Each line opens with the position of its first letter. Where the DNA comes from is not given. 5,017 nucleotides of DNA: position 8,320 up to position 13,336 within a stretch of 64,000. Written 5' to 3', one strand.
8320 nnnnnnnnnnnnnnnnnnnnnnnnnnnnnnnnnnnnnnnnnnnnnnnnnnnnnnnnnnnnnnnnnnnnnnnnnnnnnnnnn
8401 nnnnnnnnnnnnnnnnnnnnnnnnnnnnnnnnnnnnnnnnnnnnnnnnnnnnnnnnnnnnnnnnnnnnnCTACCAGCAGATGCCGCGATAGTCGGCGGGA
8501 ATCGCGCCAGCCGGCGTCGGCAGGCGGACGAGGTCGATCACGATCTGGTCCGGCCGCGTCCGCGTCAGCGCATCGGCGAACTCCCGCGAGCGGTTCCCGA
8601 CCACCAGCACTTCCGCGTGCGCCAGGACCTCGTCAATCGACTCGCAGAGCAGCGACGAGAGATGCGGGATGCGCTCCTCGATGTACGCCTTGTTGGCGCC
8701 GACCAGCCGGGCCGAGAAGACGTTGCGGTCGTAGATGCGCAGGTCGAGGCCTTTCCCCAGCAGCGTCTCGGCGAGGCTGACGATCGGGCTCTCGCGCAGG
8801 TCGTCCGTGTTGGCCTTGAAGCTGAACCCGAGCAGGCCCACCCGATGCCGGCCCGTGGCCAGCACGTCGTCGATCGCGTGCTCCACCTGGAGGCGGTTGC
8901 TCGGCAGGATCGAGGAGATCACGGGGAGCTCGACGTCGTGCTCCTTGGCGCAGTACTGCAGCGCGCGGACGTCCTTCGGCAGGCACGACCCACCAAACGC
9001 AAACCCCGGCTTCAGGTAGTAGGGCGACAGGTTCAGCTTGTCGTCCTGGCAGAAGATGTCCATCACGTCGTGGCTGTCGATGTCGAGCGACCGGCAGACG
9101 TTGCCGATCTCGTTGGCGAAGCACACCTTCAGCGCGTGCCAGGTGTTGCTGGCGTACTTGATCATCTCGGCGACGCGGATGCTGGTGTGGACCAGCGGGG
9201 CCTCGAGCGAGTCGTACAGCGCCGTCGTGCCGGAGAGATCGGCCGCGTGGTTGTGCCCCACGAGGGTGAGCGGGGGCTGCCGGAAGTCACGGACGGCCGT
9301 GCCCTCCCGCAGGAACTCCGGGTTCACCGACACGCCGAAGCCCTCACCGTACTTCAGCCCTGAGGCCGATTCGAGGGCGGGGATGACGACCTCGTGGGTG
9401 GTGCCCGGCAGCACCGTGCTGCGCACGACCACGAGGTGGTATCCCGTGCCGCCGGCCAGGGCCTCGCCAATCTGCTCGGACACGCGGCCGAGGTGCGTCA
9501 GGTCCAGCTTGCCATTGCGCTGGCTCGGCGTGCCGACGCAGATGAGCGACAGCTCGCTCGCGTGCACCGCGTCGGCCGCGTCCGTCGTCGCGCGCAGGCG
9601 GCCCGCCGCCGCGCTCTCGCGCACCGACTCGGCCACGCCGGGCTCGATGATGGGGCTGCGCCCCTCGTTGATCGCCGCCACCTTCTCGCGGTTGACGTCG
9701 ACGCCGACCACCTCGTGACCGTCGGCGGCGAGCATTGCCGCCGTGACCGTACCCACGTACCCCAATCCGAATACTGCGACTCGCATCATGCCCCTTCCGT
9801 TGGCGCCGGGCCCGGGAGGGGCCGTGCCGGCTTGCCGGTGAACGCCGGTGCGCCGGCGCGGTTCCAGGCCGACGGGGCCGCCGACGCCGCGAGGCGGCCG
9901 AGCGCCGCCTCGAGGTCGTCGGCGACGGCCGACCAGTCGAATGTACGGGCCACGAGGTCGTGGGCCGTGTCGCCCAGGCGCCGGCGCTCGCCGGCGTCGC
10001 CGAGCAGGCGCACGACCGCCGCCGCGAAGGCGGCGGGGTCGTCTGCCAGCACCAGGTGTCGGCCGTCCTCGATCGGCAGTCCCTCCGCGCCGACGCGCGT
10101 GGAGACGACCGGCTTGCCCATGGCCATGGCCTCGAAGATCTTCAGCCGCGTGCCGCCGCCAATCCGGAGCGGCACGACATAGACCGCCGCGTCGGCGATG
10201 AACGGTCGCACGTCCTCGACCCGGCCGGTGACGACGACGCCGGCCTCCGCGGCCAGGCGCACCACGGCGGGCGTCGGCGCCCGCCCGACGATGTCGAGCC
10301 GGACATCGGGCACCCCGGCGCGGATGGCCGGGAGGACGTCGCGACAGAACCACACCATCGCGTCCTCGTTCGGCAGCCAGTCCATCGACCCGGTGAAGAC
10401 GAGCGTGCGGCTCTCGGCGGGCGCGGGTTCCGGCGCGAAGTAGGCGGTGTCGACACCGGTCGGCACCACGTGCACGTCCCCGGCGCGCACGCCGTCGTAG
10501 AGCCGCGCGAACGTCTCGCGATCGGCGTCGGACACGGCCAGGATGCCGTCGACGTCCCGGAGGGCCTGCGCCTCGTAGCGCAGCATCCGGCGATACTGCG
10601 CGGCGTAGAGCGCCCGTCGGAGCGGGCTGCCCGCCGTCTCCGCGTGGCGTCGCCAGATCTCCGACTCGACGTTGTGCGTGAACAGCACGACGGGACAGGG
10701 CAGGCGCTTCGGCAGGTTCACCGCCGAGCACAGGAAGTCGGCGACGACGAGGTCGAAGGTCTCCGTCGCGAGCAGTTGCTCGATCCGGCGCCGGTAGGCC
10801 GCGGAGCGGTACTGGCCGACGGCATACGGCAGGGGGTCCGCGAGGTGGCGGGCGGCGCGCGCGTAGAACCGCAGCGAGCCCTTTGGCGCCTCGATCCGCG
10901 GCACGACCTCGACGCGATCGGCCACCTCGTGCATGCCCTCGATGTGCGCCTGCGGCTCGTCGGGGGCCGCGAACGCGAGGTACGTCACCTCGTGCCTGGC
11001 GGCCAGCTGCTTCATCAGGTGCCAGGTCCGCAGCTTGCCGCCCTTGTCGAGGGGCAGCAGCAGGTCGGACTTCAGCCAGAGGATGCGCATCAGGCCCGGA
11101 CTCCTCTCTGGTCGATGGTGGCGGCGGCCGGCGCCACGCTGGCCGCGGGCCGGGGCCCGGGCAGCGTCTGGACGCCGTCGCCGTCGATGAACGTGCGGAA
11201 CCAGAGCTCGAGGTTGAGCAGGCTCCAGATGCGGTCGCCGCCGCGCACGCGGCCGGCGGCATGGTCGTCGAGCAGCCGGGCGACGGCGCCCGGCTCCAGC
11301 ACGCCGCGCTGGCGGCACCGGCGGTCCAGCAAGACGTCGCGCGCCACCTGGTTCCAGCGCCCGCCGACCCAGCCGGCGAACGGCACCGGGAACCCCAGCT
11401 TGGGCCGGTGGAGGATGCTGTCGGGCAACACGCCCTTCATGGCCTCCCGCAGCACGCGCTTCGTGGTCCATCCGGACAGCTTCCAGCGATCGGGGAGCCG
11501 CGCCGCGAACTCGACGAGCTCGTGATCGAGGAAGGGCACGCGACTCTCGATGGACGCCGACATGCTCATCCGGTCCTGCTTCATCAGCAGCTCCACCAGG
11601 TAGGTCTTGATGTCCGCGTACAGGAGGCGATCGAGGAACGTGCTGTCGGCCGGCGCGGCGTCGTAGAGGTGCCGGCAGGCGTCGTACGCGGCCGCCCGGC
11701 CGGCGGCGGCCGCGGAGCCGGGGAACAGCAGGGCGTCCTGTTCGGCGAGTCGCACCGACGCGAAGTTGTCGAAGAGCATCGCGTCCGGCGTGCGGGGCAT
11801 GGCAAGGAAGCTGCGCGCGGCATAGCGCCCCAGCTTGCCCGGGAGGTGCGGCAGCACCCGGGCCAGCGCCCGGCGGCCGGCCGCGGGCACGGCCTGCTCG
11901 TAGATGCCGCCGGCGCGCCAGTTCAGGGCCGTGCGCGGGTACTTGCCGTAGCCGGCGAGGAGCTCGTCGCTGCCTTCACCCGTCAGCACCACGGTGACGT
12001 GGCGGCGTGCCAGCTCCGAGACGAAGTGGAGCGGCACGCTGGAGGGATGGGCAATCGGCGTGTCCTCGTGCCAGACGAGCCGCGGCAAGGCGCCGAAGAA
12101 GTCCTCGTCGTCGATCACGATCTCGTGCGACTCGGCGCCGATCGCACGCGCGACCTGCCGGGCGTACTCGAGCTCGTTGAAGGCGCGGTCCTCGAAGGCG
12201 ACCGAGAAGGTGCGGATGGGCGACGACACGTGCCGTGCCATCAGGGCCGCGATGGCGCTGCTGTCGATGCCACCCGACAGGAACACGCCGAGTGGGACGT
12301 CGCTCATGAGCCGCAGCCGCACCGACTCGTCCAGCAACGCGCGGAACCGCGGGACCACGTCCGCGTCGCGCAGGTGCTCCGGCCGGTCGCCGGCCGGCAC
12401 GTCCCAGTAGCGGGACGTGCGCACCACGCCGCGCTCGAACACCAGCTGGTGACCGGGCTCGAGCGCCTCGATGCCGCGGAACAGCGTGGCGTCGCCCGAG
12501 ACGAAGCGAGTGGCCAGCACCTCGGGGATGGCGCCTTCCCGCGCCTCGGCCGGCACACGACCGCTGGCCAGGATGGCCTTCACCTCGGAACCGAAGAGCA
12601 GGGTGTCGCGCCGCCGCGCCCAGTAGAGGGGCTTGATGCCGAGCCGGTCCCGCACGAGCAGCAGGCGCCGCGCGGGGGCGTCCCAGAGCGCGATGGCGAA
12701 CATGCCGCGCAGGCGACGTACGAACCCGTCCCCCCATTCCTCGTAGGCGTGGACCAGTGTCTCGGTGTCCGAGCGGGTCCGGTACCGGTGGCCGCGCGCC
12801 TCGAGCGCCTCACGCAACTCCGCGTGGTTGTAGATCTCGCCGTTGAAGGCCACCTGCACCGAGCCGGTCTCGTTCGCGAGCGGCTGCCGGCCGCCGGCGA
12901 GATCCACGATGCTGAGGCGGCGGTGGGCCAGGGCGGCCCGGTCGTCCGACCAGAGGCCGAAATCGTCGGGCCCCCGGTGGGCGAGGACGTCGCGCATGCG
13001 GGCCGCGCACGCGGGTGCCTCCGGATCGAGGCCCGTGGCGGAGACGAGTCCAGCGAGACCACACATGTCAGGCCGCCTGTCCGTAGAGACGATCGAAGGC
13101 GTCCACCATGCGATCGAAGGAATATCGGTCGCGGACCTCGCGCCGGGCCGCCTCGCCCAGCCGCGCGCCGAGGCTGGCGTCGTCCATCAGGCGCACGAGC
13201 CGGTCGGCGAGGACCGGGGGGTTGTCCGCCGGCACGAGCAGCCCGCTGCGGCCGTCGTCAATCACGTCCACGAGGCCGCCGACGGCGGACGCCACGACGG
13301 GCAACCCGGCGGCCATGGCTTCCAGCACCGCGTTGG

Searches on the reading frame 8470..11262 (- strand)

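Call 57: search_protein_families(library=ncbifam, proteins=[window:8470-11262:-], max_evalue=0.00001)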
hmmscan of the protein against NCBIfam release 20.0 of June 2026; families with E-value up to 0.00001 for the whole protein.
window:8470-11262:- (930 aa): 8 families
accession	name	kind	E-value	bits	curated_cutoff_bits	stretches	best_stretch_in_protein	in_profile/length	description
TIGR03026.1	NDP-sugDHase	subfamily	2.3e-120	402.1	189.8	1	493-911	1-411/413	nucleotide sugar dehydrogenase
NF041297.1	UDPGDh_AglM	equivalog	8.1e-97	324.8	670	1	493-847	1-358/429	UDP-glucose 6-dehydrogenase AglM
NF047673.2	TeichurnBiosyTuaD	equivalog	2.9e-72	244.2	700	1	492-847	1-352/439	UDP-glucose 6-dehydrogenase TuaD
NF040825.1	UDPMaNacDH_Arch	equivalog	1.7e-47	162.2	750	1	493-848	1-351/418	UDP-N-acetyl-D-mannosamine dehydrogenase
NF008286.0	PRK11064.1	equivalog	3.1e-38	131.5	459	1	494-910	5-414/420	UDP-N-acetyl-D-mannosamine dehydrogenase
NF011631.0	PRK15057.1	equivalog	5.4e-34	117.9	757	1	493-846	1-337/388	UDP-glucose 6-dehydrogenase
NF011729.0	PRK15182.1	equivalog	3.2e-24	85.5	592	1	493-846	7-355/425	Vi polysaccharide biosynthesis UDP-N-acetylglucosamine C-6 dehydrogenase TviB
NF000942.0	PRK00094.1-4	subfamily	1.2e-06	28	257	1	492-582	2-84/334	NAD(P)H-dependent glycerol-3-phosphate dehydrogenase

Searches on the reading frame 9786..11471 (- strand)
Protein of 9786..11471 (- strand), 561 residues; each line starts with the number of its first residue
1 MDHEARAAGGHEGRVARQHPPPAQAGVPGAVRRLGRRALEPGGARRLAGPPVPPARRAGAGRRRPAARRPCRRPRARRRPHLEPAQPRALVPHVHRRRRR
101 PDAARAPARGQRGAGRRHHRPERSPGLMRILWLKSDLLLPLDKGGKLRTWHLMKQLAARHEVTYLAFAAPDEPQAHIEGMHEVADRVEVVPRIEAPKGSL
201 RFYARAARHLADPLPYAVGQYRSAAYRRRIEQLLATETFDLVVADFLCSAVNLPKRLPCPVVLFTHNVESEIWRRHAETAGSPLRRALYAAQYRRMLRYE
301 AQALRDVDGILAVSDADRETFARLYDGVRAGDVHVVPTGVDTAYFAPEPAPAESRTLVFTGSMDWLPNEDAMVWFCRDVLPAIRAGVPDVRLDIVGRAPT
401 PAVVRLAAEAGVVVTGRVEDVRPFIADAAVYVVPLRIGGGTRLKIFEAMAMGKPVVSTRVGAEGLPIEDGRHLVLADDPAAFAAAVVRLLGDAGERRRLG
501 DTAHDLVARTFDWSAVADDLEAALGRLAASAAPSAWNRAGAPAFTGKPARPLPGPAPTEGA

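Call 57: search_protein_families(library=ncbifam, proteins=[window:9786-11471:-], max_evalue=0.00001)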
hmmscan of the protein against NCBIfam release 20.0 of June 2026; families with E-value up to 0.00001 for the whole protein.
window:9786-11471:- (561 aa): 9 families
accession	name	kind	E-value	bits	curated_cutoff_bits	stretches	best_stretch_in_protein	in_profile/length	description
TIGR03087.1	stp1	hypoth_equivalog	4.5e-89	299.4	316.65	1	130-525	1-395/397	TIGR03087 family PEP-CTERM/XrtA system glycosyltransferase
TIGR04063.1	stp3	hypoth_equivalog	4.8e-13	48.7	442.05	1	220-519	74-387/397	TIGR04063 family PEP-CTERM/XrtA system glycosyltransferase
TIGR03088.1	stp2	hypoth_equivalog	5.8e-13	48.6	409.05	1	324-519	165-365/374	TIGR03088 family PEP-CTERM/XrtA system glycosyltransferase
TIGR03449.1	mycothiol_MshA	equivalog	7.7e-11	41.5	462.5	1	301-524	159-400/406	D-inositol-3-phosphate glycosyltransferase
NF053787.1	GlcN_PG_synth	equivalog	1.3e-10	40.6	480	1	444-523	277-355/361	N-acetylglucosaminyl phosphatidylglycerol synthase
NF041876.1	EPS_EpsE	equivalog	4.7e-10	39.3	400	1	411-519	277-388/389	exopolysaccharide biosynthesis GT4 family glycosyltransferase EpsE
TIGR02149.1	glgA_Coryne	subfamily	9.1e-10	38.2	302.4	0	299-349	137-187/391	glycogen synthase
TIGR04047.1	MSMEG_0565_glyc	hypoth_equivalog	1e-07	31.4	259.85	0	410-518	258-365/373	MSMEG_0565 family glycosyltransferase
NF041010.1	glycosy_Agl16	equivalog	8.3e-07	28.2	575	1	300-520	127-344/352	glycosylation protein Agl16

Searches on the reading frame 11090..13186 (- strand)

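Call 29: search_protein_families(library=pfam, proteins=[window:11090-13186:-], max_evalue=0.001)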
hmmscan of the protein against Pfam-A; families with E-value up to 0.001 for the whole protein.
window:11090-13186:- (698 aa): 4 families
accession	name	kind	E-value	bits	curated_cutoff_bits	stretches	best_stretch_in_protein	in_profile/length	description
PF00733.27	Asn_synthase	-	1.8e-108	363.8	21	1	281-664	2-354/354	Asparagine synthase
PF13537.11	GATase_7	-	3.7e-47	159.8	25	1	88-207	1-123/123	Glutamine amidotransferase domain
PF13522.11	GATase_6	-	1.9e-44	151.3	27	1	73-201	1-130/130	Glutamine amidotransferase domain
PF06508.19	QueC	-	1.6e-05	25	22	1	301-358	4-60/210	Queuosine biosynthesis protein QueC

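Call 57: search_protein_families(library=ncbifam, proteins=[window:11090-13066:-], max_evalue=0.00001)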
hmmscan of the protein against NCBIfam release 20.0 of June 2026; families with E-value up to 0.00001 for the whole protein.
window:11090-13066:- (658 aa): 10 families
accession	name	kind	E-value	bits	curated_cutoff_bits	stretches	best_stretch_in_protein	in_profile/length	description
TIGR03108.1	eps_aminotran_1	hypoth_equivalog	6.5e-164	547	816.9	1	1-623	1-625/628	XrtA/PEP-CTERM system amidotransferase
TIGR01536.1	asn_synth_AEB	equivalog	2.2e-154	515.3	267.1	1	2-559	1-517/517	asparagine synthase (glutamine-hydrolyzing)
TIGR03104.1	trio_amidotrans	equivalog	1.2e-124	416.7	570.1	2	1-380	1-387/589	N-acetylglutaminylglutamine amidotransferase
NF006949.0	PRK09431.1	equivalog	1.2e-96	324.5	499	3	1-168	1-168/554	asparagine synthase B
NF033535.1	lass_lactam_cya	exception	1e-74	252.4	525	2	1-371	1-377/668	lasso peptide isopeptide bond-forming cyclase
NF033561.1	macrolact_Ik_Al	subfamily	8.5e-30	103.9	300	1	119-625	79-557/561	albusnodin/ikarugamycin family macrolactam cyclase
TIGR01134.1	purF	equivalog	4.8e-11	42.7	350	1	47-167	69-201/432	amidophosphoribosyltransferase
NF001484.0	PRK00331.1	subfamily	1.7e-08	33.3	381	1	62-181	87-214/601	isomerizing glutamine--fructose-6-phosphate transaminase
TIGR01135.1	glmS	equivalog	4.1e-08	32.2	418.05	1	62-174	86-206/607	glutamine--fructose-6-phosphate transaminase (isomerizing)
TIGR00364.1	TIGR00364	equivalog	3.7e-06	26.6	150.3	1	261-318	3-59/201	7-cyano-7-deazaguanine synthase QueC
